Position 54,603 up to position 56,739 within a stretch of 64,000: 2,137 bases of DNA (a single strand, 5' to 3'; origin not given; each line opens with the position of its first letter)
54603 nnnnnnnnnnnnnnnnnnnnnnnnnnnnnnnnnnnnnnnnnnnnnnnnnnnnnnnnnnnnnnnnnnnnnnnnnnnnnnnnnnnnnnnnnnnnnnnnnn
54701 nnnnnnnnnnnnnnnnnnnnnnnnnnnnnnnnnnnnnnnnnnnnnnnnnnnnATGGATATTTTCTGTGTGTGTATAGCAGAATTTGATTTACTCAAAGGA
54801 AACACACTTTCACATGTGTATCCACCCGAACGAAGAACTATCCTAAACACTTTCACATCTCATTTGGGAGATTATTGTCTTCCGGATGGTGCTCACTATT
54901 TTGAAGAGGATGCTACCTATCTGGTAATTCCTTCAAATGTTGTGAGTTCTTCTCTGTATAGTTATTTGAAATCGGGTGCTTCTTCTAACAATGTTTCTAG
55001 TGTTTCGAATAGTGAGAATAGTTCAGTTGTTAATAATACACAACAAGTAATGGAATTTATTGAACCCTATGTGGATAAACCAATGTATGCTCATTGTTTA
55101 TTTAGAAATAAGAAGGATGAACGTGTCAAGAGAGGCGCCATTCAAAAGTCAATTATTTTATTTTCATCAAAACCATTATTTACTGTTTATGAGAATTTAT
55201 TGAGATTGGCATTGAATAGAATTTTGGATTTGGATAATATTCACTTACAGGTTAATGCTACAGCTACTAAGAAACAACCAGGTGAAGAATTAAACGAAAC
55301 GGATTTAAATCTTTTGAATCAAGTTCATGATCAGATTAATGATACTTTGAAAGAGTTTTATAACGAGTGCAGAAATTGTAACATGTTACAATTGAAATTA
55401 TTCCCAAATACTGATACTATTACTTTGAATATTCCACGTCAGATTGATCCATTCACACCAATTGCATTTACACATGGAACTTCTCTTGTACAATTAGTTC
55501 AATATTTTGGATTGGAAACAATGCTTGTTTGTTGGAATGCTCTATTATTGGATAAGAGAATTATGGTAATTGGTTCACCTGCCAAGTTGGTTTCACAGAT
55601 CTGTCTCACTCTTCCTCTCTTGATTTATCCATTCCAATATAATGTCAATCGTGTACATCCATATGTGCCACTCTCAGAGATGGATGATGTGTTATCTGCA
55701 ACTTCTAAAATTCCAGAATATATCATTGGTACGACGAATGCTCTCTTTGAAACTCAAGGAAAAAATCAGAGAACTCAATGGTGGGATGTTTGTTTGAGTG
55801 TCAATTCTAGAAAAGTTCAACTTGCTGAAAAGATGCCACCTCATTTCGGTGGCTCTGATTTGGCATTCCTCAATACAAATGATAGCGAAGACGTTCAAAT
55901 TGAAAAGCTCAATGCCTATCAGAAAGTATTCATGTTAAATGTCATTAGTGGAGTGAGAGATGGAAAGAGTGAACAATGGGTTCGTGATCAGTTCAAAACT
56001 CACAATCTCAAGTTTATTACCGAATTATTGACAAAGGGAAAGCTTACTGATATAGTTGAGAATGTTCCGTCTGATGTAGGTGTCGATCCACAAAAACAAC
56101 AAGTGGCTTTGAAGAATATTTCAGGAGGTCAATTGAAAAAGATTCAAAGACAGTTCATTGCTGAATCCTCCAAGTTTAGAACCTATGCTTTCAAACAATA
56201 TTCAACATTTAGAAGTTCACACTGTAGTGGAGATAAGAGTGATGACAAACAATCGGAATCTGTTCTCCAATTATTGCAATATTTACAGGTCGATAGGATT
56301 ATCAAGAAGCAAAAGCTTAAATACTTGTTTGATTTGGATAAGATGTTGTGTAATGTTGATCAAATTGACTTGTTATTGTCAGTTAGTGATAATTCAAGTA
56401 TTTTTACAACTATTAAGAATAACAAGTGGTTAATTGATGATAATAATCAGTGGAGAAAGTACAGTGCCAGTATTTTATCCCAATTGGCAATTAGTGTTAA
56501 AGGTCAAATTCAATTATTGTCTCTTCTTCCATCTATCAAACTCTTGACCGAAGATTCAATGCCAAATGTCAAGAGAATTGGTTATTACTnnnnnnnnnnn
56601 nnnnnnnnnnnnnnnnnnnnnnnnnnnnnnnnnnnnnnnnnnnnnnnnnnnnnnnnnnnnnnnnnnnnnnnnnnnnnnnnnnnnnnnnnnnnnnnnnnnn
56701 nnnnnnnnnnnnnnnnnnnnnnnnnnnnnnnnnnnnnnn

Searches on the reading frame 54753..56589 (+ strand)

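Call 7: search_protein_families(library=pfam, proteins=[window:54753-56589:+], max_evalue=1)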
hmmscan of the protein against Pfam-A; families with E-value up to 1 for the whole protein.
window:54753-56589:+ (612 aa): 7 families
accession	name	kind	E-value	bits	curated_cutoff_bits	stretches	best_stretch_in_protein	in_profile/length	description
PF08616.15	SPA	-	1.2e-23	83.7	22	1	243-358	2-112/113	Stabilization of polarity axis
PF09794.14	Avl9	-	2.3e-21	76.3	22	2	3-288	1-208/379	Transport protein Avl9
PF02141.26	DENN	-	1.2e-07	32.3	23.4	1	219-335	65-171/186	DENN (AEX-3) domain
PF07792.17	Afi1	-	9.4e-07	29.8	25.5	1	7-98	3-99/128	Docking domain of Afi1 for Arf3 in vesicle trafficking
PF10242.14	L_HMGIC_fpl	-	0.0022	18.7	25.2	1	234-302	70-137/181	Lipoma HMGIC fusion partner-like protein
PF12629.12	Pox_polyA_pol_C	-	0.04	14.2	27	1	480-575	31-126/200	Poxvirus poly(A) polymerase C-terminal domain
PF18536.7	DUF5623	-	0.086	13.5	35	1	181-216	83-120/126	Domain of unknown function (DUF5623)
